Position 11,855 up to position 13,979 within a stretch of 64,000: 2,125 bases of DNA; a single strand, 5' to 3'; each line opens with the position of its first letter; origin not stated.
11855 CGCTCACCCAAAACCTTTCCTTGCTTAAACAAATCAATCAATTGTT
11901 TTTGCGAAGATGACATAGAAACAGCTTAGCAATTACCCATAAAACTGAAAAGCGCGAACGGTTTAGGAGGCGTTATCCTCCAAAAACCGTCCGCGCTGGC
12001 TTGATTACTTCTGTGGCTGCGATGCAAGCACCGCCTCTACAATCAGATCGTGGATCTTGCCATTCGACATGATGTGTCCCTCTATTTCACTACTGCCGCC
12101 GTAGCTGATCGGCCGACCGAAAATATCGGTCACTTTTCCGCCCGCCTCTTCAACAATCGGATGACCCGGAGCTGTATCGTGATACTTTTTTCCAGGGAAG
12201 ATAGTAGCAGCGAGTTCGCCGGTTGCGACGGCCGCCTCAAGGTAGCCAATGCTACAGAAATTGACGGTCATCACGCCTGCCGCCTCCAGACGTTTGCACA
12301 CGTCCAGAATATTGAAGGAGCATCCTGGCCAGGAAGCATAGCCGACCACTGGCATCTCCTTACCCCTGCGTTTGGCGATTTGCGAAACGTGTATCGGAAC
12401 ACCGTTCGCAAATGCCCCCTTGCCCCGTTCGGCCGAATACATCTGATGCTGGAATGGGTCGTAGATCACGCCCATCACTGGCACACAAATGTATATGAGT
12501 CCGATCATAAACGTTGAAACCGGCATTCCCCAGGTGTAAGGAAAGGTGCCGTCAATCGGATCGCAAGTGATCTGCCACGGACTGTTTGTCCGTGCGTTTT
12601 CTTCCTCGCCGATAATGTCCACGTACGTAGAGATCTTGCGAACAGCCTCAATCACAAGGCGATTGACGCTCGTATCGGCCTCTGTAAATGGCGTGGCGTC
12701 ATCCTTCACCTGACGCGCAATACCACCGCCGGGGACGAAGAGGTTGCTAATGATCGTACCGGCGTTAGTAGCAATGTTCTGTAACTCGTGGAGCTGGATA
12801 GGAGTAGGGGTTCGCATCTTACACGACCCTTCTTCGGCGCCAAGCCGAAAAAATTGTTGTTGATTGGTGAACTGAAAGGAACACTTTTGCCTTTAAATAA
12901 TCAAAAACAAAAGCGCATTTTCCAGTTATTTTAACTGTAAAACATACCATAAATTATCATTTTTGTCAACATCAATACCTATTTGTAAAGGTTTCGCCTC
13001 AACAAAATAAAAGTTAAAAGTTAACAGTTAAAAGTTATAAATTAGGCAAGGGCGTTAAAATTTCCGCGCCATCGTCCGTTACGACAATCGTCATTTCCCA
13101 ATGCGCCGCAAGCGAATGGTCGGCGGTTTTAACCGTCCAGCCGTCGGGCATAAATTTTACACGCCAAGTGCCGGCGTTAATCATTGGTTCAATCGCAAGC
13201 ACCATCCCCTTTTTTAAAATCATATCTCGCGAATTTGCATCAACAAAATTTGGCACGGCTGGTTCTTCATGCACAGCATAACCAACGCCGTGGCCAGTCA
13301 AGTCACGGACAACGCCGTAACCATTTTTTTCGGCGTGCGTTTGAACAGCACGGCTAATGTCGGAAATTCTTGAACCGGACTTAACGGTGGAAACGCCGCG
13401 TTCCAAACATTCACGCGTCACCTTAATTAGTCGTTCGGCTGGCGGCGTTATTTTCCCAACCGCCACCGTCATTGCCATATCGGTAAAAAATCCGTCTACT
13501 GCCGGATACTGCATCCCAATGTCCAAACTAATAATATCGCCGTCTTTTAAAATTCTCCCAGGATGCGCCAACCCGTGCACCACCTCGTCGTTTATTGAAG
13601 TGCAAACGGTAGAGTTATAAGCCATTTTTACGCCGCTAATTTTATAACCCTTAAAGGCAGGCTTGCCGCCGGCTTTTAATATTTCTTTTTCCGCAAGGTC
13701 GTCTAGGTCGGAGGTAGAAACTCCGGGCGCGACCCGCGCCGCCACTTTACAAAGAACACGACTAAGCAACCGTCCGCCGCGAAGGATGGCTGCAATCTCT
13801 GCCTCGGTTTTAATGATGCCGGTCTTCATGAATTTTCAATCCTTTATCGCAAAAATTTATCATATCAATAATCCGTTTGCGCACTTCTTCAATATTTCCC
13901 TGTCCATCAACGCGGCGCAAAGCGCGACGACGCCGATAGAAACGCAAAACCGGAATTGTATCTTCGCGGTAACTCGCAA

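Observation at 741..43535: Dispersed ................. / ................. repeat family in intergenic regions, usually as inverted pairs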

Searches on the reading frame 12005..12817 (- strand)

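Call 64: search_protein_families(library=pfam, proteins=[window:12005-12817:-])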
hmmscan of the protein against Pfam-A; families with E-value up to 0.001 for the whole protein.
window:12005-12817:- (270 aa): 1 family
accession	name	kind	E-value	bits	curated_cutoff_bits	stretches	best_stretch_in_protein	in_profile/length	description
PF00459.30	Inositol_P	-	1.8e-40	139.6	27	1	14-263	11-266/271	Inositol monophosphatase family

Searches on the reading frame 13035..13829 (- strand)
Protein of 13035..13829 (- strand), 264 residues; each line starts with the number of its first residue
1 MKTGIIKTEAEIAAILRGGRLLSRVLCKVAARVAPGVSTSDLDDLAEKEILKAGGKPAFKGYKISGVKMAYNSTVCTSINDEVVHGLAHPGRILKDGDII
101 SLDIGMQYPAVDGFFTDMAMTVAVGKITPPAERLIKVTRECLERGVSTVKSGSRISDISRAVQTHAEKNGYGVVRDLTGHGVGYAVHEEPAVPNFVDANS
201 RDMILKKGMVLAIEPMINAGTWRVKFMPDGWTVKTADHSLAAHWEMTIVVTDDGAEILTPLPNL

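Call 64: search_protein_families(library=pfam, proteins=[window:13035-13829:-])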
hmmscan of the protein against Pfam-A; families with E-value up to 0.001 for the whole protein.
window:13035-13829:- (264 aa): 1 family
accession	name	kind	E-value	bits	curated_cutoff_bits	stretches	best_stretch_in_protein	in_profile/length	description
PF00557.29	Peptidase_M24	-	1.2e-48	166.1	23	1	15-252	3-208/208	Metallopeptidase family M24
